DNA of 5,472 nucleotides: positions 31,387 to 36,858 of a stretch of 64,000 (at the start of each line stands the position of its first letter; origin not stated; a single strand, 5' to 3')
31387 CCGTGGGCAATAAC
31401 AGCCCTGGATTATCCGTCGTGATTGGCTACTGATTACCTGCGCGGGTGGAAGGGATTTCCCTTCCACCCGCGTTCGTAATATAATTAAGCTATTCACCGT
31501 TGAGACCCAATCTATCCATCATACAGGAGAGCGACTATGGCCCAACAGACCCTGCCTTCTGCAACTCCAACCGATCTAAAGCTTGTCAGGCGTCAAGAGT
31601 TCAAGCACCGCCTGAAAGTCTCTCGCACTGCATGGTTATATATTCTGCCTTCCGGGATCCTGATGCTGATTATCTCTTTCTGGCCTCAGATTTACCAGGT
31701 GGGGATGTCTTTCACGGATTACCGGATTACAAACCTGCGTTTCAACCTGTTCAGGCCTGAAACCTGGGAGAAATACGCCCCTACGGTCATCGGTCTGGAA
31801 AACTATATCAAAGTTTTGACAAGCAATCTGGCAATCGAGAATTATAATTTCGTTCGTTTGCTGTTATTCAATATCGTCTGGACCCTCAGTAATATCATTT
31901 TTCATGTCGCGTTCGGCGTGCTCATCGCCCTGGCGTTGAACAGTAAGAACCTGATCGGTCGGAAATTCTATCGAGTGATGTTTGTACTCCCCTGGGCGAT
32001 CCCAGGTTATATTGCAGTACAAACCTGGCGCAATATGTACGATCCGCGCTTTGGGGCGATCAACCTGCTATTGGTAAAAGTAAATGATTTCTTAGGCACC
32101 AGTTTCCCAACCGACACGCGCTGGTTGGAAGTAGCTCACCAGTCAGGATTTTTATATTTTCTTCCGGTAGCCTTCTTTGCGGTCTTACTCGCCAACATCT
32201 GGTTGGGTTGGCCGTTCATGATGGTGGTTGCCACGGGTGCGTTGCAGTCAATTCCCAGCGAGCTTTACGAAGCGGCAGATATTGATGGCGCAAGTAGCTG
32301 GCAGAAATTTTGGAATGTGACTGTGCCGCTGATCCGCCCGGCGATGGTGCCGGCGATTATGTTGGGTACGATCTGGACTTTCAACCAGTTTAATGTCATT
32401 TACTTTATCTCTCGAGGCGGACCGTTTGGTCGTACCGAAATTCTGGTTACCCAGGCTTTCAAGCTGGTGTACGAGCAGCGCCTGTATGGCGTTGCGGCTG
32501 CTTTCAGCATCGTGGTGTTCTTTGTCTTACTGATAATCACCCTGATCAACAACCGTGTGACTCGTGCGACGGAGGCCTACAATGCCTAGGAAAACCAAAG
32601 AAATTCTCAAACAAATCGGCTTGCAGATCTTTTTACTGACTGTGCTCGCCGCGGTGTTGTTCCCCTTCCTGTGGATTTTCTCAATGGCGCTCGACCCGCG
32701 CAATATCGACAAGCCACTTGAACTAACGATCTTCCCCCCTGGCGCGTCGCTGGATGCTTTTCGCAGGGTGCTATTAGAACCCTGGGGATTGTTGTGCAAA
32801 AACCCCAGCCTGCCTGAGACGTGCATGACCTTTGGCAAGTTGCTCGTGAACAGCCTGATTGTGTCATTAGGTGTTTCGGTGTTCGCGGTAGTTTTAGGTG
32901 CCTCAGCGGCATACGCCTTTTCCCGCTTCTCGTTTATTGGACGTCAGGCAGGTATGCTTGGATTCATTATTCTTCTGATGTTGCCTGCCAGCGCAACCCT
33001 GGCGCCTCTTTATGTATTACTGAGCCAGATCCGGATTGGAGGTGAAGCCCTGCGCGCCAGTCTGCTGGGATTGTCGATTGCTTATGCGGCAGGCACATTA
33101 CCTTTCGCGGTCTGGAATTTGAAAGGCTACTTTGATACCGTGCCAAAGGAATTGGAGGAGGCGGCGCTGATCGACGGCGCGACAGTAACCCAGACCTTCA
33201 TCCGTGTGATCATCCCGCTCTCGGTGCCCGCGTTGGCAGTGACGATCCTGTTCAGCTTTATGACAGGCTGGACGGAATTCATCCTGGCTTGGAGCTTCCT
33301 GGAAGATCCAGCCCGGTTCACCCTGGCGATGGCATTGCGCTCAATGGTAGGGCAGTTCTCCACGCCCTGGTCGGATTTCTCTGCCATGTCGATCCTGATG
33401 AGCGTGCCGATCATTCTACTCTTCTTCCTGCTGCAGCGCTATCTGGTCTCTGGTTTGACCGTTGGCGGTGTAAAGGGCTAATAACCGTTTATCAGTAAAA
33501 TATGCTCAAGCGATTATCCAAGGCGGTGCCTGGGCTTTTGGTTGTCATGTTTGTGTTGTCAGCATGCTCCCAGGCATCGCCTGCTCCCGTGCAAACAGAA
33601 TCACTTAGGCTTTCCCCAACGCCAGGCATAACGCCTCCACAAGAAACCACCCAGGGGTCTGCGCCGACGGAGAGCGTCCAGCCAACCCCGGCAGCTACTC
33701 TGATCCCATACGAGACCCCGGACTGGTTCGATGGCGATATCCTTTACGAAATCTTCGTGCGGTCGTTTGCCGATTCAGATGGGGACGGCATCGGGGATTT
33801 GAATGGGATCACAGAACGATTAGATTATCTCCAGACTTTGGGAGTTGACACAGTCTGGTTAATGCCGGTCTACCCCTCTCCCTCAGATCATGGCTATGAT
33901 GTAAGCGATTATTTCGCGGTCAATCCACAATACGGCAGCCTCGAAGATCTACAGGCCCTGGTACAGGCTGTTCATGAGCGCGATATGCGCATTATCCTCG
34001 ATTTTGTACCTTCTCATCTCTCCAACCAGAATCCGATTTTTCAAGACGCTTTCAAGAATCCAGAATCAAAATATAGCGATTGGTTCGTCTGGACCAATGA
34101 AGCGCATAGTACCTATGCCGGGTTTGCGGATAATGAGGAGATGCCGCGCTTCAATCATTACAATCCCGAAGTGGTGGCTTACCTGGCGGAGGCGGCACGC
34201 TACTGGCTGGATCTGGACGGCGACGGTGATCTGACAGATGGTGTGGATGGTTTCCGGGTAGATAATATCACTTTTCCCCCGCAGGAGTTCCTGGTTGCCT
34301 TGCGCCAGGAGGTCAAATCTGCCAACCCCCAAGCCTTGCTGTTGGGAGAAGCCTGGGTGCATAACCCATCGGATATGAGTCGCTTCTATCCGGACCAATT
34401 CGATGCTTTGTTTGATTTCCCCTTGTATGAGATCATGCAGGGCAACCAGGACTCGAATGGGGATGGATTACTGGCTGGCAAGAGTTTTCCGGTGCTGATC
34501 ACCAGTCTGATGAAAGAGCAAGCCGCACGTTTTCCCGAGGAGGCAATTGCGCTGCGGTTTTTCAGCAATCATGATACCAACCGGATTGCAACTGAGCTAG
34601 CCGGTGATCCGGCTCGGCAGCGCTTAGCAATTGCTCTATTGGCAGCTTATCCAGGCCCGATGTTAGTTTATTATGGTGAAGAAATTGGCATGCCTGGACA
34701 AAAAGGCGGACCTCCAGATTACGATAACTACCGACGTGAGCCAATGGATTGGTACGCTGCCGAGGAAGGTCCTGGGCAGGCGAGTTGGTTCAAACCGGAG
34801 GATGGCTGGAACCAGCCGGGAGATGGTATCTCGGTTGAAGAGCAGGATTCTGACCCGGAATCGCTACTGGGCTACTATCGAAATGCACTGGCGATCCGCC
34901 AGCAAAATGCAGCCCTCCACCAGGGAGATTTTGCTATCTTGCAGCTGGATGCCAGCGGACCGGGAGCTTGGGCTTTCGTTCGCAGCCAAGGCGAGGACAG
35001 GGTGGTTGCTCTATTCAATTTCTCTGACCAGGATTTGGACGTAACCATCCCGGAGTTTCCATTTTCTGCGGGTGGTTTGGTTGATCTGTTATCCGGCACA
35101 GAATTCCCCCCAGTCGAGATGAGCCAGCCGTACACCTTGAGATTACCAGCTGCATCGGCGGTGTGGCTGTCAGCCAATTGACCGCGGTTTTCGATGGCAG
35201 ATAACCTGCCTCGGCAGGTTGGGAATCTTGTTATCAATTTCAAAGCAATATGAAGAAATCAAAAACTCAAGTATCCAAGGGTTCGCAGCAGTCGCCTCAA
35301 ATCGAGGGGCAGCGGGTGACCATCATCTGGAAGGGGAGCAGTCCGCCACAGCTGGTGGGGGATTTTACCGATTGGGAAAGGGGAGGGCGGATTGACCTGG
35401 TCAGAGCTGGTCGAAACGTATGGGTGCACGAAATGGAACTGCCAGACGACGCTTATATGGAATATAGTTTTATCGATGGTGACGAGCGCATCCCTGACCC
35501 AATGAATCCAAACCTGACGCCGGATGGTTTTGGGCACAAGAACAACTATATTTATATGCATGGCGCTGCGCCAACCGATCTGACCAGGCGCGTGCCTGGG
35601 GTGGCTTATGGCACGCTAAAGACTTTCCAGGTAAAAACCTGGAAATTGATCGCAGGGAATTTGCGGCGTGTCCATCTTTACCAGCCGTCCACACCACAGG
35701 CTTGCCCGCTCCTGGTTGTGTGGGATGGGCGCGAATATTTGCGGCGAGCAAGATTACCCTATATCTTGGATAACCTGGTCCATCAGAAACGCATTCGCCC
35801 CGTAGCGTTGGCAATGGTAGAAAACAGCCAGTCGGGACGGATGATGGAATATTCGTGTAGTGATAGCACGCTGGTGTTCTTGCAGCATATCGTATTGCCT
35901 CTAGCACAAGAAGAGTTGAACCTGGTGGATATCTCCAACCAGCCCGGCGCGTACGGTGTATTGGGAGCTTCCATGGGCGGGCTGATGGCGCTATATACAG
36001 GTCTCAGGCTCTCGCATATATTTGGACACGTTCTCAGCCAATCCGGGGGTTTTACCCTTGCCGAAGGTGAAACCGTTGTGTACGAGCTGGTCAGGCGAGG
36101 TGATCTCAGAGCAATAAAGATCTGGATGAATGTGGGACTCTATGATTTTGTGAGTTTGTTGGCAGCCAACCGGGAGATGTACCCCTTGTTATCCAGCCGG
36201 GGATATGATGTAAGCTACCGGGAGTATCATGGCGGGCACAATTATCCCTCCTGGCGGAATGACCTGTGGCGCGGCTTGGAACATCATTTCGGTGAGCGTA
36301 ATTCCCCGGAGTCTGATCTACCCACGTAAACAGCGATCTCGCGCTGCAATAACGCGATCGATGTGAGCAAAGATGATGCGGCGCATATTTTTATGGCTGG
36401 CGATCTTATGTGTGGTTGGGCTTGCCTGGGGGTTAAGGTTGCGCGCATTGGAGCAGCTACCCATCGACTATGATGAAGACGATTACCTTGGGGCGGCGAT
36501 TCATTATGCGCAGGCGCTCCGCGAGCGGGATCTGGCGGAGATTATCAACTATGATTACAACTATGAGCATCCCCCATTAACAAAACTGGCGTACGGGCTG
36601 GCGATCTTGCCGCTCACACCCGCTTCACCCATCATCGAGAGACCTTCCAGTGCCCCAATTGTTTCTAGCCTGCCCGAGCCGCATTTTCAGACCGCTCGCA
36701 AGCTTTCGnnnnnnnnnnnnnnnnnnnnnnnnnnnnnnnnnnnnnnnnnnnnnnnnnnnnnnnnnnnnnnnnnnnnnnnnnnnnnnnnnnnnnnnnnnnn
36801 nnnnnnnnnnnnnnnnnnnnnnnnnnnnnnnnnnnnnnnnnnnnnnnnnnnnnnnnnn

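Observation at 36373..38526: PMT/GT-C-like glycosyltransferase domain fused to a MalF-type ABC permease, next to Thr/Pro-linker lipoproteins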

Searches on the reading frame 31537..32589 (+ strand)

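Call 6: search_protein_families(library=pfam, proteins=[window:31537-32589:+], max_evalue=0.001)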
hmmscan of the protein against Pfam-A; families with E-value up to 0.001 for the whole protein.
window:31537-32589:+ (350 aa): 1 family
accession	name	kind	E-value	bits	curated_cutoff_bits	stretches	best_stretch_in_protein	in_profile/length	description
PF00528.27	BPD_transp_1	-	1.6e-19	70.8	26.4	1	125-338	3-175/184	Binding-protein-dependent transport system inner membrane component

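Call 67: search_protein_families(library=ncbifam, proteins=[window:31537-32589:+], max_evalue=0.00001)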
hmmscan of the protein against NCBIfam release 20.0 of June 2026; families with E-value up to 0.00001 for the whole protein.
window:31537-32589:+ (350 aa): 21 families
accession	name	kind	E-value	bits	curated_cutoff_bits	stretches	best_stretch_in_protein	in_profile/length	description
NF008232.0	PRK10999.1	equivalog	5e-46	157.5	392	1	83-344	263-517/520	maltose ABC transporter permease MalF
NF007852.0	PRK10561.1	equivalog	1.4e-19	71.1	335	1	81-343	50-289/295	sn-glycerol-3-phosphate ABC transporter permease UgpA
TIGR00969.1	3a0106s02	subfamily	5.2e-18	65.5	240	1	214-339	144-271/272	sulfate ABC transporter permease subunit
TIGR02141.1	modB_ABC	equivalog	1.4e-14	54.3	182.6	1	209-336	76-201/208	molybdate ABC transporter permease subunit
TIGR02139.1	permease_CysT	equivalog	8.2e-14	51.8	246.1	1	215-341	134-258/265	sulfate ABC transporter permease subunit CysT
TIGR03262.1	PhnU2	equivalog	7.2e-13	48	593.25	1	83-346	36-261/546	putative 2-aminoethylphosphonate ABC transporter permease subunit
TIGR01581.1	Mo_ABC_porter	hypoth_equivalog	1.7e-11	44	210.3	1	214-333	104-221/225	ABC transporter permease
NF008208.0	PRK10971.1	equivalog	2.7e-11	43.5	415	1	214-340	141-266/277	sulfate/thiosulfate ABC transporter permease CysT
NF040931.1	ABC_arch_GlcT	equivalog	3.7e-11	43.2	360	1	80-334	32-263/278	glucose ABC transporter permease GlcT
TIGR02140.1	permease_CysW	equivalog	4.4e-11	42.8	329.1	1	100-340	40-253/261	sulfate ABC transporter permease subunit CysW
NF007047.0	PRK09500.1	equivalog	2.3e-08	34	326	1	209-344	124-254/257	spermidine/putrescine ABC transporter permease PotC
NF011624.0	PRK15050.1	equivalog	1.4e-07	31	247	1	201-292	150-240/297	2-aminoethylphosphonate ABC transporter permease subunit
NF006939.0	PRK09421.1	equivalog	2e-07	30.7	262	1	216-341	96-220/230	molybdate ABC transporter permease subunit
NF040932.1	ABC_arch_GlcU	equivalog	4.7e-07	29.7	340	1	216-304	136-224/272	glucose ABC transporter permease GlcU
TIGR03226.1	PhnU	equivalog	7.6e-07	28.9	283.45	1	214-295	180-261/311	2-aminoethylphosphonate ABC transporter permease subunit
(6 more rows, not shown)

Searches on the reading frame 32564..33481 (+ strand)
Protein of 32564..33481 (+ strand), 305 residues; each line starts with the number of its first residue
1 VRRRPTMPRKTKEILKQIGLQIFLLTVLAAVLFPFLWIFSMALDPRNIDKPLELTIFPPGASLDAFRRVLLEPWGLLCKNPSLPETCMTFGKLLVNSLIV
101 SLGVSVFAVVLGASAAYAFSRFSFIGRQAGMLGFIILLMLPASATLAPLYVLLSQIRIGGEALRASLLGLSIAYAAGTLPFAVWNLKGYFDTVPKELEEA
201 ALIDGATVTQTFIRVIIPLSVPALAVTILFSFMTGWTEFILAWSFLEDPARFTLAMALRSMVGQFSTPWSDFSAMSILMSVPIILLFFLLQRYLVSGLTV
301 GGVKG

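Call 6: search_protein_families(library=pfam, proteins=[window:32564-33481:+], max_evalue=0.001)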
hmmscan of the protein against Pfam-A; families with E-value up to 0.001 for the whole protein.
window:32564-33481:+ (305 aa): 1 family
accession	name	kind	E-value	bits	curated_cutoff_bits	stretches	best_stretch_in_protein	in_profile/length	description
PF00528.27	BPD_transp_1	-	1.3e-17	64.5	26.4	1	108-298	1-182/184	Binding-protein-dependent transport system inner membrane component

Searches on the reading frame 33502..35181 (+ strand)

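Call 6: search_protein_families(library=pfam, proteins=[window:33502-35181:+], max_evalue=0.001)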
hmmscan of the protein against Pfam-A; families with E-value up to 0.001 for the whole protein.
window:33502-35181:+ (559 aa): 4 families
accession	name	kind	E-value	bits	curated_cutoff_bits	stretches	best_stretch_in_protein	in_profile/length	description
PF00128.31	Alpha-amylase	-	3.3e-77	261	22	1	84-475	2-446/446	Alpha amylase, catalytic domain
PF16657.11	Malt_amylase_C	-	2.4e-11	44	27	1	475-555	1-75/75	Maltogenic Amylase, C-terminal domain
PF11941.14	DUF3459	-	1.9e-07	31.8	22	1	458-556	1-90/90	Domain of unknown function (DUF3459)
PF02446.23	Glyco_hydro_77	-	6.4e-05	22.4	25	1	95-209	10-131/465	4-alpha-glucanotransferase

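Call 67: search_protein_families(library=ncbifam, proteins=[window:33502-35181:+], max_evalue=0.00001)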
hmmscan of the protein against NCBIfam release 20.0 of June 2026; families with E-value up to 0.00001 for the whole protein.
window:33502-35181:+ (559 aa): 40 families (the best 25 are shown)
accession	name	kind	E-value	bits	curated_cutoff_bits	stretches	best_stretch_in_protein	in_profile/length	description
TIGR02456.1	treS_nterm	equivalog_domain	3.9e-78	263.3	678.35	2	75-202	2-130/539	maltose alpha-D-glucosyltransferase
NF051899.1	BetGalacBglAAgro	equivalog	1.6e-63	214.9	900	2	74-200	1-128/537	beta-galactosidase BglA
NF041321.1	Alpha-amyl_MalA_Halo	equivalog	1.2e-62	212.3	875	1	61-401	242-559/666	alpha-amylase MalA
NF041090.1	Cyc-maltodext_AglB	equivalog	1.6e-58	198.6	540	1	98-422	62-351/470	cyclomaltodextrinase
TIGR02403.1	trehalose_treC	equivalog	1.8e-57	195.3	799.05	2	77-201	3-127/544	alpha,alpha-phosphotrehalase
NF008051.0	PRK10785.1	equivalog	3.2e-54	184.2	568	1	98-420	176-503/607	maltodextrin glucosidase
NF008183.0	PRK10933.1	subfamily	7.3e-51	173.5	535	1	72-203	4-135/551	alpha,alpha-phosphotrehalase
NF011083.0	PRK14510.1-2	equivalog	3.9e-32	110.7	1322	1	98-383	220-510/1186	bifunctional glycogen debranching protein GlgX/4-alpha-glucanotransferase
TIGR02401.1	trehalose_TreY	equivalog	6.2e-24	84.3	498.65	1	104-196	19-117/838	malto-oligosyltrehalose synthase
TIGR02402.1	trehalose_TreZ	equivalog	3.1e-23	81.9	538.8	1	77-275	93-270/545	malto-oligosyltrehalose trehalohydrolase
NF006970.0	PRK09441.1-3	equivalog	2.5e-20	72.6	516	1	100-391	57-353/466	alpha-amylase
NF007060.0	PRK09505.2-5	equivalog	2.7e-20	72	790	2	98-172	232-321/690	alpha-amylase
NF007051.0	PRK09505.1-1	equivalog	5.9e-19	67.5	864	1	98-184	236-339/686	alpha-amylase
NF008967.0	PRK12313.1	equivalog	2.6e-18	65.7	577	1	81-256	150-311/633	1,4-alpha-glucan branching protein GlgB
NF003811.1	PRK05402.1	equivalog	3.2e-17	62.3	741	1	81-256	143-303/619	1,4-alpha-glucan branching protein GlgB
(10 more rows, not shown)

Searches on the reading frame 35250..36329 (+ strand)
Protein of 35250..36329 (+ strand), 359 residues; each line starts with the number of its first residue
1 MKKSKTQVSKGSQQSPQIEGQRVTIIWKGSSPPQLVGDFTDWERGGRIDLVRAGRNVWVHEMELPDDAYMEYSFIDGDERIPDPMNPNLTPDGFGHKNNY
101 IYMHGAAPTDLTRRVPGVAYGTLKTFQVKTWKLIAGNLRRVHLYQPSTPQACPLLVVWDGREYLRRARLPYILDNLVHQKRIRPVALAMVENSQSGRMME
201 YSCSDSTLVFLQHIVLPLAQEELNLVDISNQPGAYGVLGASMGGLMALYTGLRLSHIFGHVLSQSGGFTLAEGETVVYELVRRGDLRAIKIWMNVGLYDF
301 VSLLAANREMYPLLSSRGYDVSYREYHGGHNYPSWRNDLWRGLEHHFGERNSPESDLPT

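Call 6: search_protein_families(library=pfam, proteins=[window:35250-36329:+], max_evalue=0.001)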
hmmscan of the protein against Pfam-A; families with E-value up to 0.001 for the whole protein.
window:35250-36329:+ (359 aa): 1 family
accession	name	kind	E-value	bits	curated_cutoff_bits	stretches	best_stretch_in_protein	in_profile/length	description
PF00756.26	Esterase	-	5.9e-17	62.7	22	1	140-343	9-248/251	Putative esterase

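Call 67: search_protein_families(library=ncbifam, proteins=[window:35250-36329:+], max_evalue=0.00001)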
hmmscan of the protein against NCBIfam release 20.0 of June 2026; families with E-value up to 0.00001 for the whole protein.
window:35250-36329:+ (359 aa): 2 families
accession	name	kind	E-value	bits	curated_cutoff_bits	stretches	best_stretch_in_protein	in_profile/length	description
NF007758.0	PRK10439.1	equivalog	1.3e-34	119.9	222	1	79-346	141-410/418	enterochelin esterase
NF058612.1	GTNG0744Estse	equivalog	4.4e-10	39.9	450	1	152-345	38-238/242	GTNG_0744 family esterase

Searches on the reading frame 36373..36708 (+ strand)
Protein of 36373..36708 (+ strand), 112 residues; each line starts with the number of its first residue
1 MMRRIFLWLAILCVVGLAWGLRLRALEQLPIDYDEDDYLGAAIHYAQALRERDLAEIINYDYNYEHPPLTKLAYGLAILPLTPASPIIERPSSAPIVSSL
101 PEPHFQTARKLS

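Call 61: search_solved_structures(query=A4, max_evalue=10, show_alignments=5)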
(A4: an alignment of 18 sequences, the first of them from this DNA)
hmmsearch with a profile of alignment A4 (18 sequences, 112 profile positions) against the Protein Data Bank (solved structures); distinct sequences matched with E-value up to 10: 1.
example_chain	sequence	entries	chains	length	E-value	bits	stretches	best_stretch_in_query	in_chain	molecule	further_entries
7rh5_Y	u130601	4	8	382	2.3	11.2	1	23-46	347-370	Cytochrome bc1 complex Rieske iron-sulfur subunit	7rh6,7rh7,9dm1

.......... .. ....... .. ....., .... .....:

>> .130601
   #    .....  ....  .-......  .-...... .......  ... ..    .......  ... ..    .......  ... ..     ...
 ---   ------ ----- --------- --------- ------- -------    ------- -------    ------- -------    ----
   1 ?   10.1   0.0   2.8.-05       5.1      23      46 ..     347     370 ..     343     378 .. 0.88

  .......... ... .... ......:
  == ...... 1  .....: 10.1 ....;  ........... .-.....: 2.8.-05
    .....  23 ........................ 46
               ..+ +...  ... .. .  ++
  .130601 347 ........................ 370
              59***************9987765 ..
